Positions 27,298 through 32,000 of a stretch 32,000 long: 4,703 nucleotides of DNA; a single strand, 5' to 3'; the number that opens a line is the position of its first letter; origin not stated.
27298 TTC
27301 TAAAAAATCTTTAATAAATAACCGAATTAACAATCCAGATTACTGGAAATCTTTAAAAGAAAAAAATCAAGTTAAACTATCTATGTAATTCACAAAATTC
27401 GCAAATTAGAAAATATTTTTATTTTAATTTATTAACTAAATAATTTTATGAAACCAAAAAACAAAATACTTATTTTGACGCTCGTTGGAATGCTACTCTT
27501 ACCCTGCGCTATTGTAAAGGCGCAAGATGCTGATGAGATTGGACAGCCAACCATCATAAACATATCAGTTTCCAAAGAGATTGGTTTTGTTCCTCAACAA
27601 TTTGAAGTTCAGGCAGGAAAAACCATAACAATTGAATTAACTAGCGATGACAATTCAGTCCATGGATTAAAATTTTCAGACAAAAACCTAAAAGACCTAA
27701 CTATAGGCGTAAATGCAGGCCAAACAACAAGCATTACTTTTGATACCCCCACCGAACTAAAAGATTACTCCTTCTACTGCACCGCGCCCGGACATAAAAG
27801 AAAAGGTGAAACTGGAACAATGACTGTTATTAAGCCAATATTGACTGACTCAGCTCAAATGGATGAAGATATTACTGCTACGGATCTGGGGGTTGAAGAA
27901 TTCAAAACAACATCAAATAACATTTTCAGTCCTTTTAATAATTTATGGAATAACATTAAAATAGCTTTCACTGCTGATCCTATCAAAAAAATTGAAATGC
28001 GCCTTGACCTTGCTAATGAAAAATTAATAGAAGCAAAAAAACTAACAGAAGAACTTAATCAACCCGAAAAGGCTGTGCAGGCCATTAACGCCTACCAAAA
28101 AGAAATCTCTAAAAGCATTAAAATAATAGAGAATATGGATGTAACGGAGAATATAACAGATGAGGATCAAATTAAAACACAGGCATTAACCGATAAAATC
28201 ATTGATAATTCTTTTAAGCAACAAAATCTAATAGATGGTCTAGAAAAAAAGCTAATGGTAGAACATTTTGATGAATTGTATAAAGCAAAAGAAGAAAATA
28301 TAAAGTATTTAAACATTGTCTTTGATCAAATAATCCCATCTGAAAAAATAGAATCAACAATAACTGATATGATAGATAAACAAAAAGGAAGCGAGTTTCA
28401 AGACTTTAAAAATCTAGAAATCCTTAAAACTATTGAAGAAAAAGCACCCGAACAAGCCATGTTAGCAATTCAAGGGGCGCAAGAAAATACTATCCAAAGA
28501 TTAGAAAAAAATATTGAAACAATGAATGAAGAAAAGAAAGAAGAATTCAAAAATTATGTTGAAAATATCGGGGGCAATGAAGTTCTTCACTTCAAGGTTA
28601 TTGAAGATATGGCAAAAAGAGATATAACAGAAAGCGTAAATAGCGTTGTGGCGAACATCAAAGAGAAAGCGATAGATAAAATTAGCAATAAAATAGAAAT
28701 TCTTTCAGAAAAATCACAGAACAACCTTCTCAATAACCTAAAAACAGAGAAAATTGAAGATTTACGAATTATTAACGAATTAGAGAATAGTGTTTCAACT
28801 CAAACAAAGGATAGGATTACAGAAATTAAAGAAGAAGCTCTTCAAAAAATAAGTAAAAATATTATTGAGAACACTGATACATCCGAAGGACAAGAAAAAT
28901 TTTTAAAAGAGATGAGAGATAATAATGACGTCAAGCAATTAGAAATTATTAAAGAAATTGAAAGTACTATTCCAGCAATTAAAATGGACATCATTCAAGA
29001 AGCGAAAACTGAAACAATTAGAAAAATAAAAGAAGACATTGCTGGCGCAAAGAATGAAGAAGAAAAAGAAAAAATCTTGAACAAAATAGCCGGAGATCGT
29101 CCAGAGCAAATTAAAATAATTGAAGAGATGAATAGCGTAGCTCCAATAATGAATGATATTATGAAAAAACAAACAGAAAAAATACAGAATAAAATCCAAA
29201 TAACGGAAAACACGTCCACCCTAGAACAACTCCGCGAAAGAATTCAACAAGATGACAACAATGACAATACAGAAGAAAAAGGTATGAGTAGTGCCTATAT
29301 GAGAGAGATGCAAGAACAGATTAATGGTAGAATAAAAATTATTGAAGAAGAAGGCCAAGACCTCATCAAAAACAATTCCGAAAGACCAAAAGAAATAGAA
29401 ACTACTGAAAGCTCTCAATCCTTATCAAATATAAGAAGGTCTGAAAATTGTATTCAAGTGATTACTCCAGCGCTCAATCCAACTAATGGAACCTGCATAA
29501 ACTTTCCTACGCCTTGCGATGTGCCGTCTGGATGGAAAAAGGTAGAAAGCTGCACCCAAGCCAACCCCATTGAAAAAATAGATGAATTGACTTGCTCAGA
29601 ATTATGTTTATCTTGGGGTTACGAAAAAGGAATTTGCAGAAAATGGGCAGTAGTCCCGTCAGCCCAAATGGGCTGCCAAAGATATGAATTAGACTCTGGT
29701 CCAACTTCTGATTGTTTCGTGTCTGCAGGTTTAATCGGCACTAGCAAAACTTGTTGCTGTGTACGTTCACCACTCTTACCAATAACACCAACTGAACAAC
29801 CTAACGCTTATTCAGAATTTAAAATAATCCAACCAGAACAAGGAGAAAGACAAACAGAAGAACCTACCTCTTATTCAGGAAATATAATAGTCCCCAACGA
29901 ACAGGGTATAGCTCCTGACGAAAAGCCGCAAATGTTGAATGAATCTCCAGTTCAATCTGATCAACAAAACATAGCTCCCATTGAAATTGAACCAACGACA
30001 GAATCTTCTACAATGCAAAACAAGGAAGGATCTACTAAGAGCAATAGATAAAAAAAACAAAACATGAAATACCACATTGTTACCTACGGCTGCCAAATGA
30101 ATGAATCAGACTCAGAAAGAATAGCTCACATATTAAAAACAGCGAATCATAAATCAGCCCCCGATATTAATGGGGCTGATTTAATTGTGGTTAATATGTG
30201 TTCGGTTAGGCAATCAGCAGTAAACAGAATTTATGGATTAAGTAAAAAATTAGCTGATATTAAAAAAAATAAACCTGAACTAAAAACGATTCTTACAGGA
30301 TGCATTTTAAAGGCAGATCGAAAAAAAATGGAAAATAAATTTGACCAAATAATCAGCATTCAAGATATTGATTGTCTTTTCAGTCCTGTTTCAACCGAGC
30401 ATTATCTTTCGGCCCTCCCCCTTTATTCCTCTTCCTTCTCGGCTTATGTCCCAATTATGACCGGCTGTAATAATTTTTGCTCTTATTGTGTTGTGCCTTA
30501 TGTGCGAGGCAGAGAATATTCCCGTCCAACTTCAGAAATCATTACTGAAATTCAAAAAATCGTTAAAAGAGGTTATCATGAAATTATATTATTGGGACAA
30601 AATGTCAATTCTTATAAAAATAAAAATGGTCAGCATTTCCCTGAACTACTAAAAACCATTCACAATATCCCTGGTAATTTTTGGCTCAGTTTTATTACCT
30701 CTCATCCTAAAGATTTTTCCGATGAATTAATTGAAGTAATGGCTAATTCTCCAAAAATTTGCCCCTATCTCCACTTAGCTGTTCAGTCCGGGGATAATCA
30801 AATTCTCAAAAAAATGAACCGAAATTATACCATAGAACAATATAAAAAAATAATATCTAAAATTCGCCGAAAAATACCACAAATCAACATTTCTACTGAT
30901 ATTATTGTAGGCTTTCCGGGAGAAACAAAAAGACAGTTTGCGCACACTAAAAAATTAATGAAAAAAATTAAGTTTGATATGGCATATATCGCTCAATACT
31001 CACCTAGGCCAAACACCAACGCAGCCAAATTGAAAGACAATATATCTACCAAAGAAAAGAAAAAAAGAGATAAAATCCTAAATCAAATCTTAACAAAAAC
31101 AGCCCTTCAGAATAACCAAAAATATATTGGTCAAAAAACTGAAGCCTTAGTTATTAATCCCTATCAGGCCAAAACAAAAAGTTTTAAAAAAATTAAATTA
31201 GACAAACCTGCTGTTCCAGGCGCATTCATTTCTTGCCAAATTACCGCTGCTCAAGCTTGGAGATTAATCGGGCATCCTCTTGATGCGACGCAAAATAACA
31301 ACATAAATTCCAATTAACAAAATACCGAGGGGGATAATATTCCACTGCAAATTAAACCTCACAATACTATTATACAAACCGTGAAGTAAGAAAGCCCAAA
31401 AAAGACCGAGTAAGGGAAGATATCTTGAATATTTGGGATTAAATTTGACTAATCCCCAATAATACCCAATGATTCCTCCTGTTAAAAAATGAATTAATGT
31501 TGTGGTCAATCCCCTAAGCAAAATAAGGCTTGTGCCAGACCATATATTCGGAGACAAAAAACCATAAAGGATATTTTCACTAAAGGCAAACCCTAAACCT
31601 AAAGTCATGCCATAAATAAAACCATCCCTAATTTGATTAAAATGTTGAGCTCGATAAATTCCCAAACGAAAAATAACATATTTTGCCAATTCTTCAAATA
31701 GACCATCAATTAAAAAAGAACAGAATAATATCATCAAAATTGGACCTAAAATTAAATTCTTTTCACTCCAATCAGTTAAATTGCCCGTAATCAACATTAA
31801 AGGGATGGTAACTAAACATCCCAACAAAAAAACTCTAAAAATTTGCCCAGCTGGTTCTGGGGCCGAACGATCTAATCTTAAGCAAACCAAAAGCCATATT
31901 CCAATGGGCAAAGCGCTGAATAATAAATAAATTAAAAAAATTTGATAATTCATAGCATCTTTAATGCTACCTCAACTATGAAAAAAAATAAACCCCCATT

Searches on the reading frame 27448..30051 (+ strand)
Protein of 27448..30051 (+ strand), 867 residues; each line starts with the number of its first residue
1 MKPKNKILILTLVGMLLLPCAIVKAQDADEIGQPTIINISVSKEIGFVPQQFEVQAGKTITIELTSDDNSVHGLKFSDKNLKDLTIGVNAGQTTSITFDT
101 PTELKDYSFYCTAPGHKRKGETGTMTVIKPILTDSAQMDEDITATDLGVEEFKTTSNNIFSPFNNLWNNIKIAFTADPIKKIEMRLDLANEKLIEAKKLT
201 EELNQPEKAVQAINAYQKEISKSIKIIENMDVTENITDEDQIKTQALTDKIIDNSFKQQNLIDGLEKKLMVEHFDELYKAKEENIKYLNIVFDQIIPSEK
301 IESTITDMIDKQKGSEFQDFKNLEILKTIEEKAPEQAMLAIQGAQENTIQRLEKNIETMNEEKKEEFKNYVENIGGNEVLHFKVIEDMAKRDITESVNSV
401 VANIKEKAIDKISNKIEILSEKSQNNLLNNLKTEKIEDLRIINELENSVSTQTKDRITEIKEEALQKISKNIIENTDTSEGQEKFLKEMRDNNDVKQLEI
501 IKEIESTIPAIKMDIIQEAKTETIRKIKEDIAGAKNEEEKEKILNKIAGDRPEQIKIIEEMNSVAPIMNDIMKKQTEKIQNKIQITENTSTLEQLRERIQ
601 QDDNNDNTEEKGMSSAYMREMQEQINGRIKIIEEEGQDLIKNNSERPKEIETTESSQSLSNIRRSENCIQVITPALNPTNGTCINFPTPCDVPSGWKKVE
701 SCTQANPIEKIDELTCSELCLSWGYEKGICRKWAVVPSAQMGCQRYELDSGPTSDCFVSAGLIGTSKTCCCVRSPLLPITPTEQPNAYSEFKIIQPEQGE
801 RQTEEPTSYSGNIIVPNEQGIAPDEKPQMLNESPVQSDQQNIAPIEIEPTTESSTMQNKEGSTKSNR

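Call 42: search_protein_families(library=pfam, proteins=[window:27448-30051:+])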
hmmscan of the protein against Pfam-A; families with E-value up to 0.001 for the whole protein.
window:27448-30051:+ (867 aa): 3 families
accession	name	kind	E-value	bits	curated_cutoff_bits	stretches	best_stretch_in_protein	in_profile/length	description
PF18915.5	DUF5667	-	3e-10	40.8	27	1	155-247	3-89/99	Domain of unknown function (DUF5667)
PF13473.12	Cupredoxin_1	-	1.4e-06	28.7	27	1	23-120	10-100/104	Cupredoxin-like domain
PF00127.26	Copper-bind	-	4.2e-06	27.5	21.2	1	43-127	10-98/99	Copper binding proteins, plastocyanin/azurin family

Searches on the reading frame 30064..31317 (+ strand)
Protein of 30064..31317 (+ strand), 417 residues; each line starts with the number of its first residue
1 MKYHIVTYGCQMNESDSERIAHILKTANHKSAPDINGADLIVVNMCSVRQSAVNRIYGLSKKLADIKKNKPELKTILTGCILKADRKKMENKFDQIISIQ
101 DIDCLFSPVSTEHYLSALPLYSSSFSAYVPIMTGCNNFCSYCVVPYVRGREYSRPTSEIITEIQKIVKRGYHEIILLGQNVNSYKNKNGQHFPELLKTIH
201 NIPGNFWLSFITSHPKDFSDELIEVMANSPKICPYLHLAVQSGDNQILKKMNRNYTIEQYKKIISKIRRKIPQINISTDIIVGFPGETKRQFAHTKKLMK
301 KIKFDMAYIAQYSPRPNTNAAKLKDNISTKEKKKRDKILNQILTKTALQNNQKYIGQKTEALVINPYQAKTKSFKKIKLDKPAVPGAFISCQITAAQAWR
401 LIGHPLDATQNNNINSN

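Call 43: search_protein_families(library=pfam, proteins=[window:30064-31317:+])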
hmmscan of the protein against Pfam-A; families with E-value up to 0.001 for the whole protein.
window:30064-31317:+ (417 aa): 2 families
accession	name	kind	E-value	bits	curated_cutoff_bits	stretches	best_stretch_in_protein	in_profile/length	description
PF04055.27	Radical_SAM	-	3.5e-30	105.8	29.5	1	129-298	1-165/166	Radical SAM superfamily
PF00919.26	UPF0004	-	3.8e-22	78.6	27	1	2-95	1-92/98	Uncharacterized protein family UPF0004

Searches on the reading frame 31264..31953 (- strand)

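Call 43: search_protein_families(library=pfam, proteins=[window:31264-31953:-])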
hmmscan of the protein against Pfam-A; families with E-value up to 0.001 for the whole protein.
window:31264-31953:- (229 aa): 3 families
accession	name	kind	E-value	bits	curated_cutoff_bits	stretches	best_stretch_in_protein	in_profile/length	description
PF13367.11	PrsW-protease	-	1e-33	117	23.5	1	33-217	1-192/196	PrsW family intramembrane metalloprotease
PF12698.13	ABC2_membrane_3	-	0.00021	20.9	31.6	1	6-82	211-287/347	ABC-2 family transporter protein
PF10086.14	YhfC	-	0.00061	19.8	24.2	0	71-134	60-115/222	YhfC intramembrane metalloprotease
